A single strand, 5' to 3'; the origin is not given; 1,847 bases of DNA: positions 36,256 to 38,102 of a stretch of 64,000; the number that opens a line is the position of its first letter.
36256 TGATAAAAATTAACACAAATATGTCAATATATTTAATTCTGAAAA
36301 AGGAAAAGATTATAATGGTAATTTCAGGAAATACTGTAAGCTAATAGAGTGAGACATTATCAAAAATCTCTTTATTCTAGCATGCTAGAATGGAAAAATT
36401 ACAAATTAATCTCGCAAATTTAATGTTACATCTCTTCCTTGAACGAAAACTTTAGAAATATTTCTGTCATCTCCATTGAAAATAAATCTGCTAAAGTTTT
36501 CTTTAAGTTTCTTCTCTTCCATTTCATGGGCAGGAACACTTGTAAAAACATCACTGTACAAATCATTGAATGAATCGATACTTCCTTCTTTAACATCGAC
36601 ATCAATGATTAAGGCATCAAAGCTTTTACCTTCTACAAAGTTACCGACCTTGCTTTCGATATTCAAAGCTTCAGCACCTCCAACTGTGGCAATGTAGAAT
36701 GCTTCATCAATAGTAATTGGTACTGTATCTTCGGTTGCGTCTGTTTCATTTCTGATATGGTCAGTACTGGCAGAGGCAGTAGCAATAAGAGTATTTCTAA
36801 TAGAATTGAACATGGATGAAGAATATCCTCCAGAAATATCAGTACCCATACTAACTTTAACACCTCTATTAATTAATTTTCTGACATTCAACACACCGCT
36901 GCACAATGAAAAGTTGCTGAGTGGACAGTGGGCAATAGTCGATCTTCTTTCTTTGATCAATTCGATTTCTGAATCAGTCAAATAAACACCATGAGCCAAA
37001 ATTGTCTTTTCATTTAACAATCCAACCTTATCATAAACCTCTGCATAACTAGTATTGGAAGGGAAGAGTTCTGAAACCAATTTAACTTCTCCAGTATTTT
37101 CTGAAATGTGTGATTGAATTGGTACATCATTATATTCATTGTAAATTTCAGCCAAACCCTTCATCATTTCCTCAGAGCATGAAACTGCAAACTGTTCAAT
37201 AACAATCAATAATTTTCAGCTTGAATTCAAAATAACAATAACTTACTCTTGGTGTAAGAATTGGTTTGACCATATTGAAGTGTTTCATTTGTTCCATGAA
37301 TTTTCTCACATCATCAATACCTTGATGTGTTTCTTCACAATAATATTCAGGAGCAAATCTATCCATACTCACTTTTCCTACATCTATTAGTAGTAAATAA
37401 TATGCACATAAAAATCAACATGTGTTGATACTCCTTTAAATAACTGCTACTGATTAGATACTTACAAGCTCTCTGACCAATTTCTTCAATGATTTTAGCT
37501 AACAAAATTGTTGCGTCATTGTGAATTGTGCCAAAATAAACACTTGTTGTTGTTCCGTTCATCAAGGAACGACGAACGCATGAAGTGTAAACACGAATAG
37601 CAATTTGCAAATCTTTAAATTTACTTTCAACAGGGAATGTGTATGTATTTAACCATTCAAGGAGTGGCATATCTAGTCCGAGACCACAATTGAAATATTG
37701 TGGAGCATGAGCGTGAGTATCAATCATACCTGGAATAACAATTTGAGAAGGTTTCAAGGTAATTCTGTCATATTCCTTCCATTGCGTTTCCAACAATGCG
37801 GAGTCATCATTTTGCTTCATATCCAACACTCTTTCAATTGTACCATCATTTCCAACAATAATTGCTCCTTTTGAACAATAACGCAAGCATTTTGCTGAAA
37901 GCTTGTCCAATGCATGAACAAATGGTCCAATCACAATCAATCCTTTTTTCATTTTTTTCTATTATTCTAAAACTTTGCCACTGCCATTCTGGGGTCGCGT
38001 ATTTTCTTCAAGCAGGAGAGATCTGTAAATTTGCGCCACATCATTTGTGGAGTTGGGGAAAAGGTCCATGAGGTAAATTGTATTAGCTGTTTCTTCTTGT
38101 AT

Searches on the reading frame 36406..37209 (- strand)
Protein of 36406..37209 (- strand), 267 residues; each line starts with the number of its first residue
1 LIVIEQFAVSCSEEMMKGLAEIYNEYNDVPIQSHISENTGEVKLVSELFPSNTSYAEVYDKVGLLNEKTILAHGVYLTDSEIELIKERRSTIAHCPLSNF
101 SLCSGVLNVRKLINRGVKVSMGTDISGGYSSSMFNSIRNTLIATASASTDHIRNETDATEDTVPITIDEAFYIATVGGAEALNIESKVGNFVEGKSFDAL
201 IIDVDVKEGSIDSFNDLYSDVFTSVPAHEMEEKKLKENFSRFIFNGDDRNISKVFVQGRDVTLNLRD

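Call 23: search_protein_families(library=pfam, proteins=[window:36406-37209:-])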
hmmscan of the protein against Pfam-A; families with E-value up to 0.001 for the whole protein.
window:36406-37209:- (267 aa): 2 families
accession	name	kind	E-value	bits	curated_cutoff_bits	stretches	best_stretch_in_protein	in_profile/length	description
PF01979.26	Amidohydro_1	-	6.4e-42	144.4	25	1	6-259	127-343/345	Amidohydrolase family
PF07969.17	Amidohydro_3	-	1.1e-06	28.9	29.7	1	55-205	295-447/472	Amidohydrolase family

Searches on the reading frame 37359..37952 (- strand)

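Call 23: search_protein_families(library=pfam, proteins=[window:37359-37952:-])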
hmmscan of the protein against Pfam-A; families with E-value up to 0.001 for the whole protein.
window:37359-37952:- (197 aa): 1 family
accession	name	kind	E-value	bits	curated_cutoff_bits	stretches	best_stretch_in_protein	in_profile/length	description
PF01979.26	Amidohydro_1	-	4.6e-10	39.7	25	1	71-163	1-81/345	Amidohydrolase family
